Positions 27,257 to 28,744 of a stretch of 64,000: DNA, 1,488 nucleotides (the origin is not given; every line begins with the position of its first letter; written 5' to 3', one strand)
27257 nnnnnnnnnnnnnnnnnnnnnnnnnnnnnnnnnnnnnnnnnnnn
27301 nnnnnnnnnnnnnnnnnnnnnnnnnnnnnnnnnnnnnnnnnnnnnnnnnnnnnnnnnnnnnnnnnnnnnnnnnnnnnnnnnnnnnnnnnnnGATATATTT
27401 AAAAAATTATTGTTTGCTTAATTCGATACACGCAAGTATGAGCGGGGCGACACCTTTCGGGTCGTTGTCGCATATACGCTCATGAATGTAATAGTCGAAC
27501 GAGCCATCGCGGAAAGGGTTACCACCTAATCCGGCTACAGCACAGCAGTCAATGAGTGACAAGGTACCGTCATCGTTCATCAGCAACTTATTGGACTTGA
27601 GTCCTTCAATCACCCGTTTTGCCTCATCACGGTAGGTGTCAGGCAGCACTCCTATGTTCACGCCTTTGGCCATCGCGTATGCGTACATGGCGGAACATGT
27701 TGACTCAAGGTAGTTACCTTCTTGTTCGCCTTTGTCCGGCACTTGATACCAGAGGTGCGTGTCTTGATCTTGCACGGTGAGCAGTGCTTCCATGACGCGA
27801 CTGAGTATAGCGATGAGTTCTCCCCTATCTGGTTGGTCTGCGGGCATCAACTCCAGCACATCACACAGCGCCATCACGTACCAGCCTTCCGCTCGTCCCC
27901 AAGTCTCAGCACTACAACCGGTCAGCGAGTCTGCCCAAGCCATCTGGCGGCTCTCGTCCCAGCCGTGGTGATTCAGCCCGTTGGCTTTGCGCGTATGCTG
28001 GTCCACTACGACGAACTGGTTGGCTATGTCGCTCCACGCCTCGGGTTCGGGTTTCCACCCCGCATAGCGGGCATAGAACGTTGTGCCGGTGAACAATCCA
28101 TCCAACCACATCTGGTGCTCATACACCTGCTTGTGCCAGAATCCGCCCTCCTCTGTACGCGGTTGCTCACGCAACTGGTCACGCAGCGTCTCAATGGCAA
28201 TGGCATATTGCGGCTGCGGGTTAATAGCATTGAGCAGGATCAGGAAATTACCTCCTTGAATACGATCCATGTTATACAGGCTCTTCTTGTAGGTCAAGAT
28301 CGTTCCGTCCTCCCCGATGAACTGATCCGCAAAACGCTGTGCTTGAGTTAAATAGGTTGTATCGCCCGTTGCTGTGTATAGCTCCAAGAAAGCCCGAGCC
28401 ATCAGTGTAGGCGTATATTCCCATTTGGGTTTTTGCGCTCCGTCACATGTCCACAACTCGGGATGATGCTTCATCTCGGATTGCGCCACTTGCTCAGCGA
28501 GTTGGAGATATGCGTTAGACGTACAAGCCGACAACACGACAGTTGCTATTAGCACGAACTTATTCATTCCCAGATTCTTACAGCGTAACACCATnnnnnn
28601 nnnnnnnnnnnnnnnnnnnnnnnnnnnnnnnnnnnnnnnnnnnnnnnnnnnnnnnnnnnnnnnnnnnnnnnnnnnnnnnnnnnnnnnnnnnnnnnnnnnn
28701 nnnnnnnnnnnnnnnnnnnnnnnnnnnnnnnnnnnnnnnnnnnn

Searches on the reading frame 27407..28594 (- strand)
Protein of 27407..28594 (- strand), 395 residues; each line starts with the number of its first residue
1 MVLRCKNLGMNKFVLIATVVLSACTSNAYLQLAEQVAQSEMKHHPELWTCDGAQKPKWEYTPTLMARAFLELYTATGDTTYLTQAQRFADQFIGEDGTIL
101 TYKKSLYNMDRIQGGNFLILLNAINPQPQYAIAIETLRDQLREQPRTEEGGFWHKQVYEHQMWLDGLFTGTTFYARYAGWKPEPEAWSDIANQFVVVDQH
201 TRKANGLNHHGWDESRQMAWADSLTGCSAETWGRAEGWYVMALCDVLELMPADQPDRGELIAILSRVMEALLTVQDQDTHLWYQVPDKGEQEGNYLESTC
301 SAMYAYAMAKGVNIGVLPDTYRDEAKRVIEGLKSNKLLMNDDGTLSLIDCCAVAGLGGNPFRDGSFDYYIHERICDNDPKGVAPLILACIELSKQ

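Call 28: search_protein_families(library=pfam, proteins=[window:27407-28594:-], max_evalue=0.001)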
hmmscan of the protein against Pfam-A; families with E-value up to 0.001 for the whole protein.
window:27407-28594:- (395 aa): 2 families
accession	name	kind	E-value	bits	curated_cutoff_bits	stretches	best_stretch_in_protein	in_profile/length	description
PF07470.19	Glyco_hydro_88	-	1.3e-95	320.8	26.6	1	33-394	2-350/352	Glycosyl Hydrolase Family 88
PF07944.18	Beta-AFase-like_GH127_cat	-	0.0008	18.9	24.9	0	63-93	178-208/376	Beta-L-arabinofuranosidase, GH127 catalytic domain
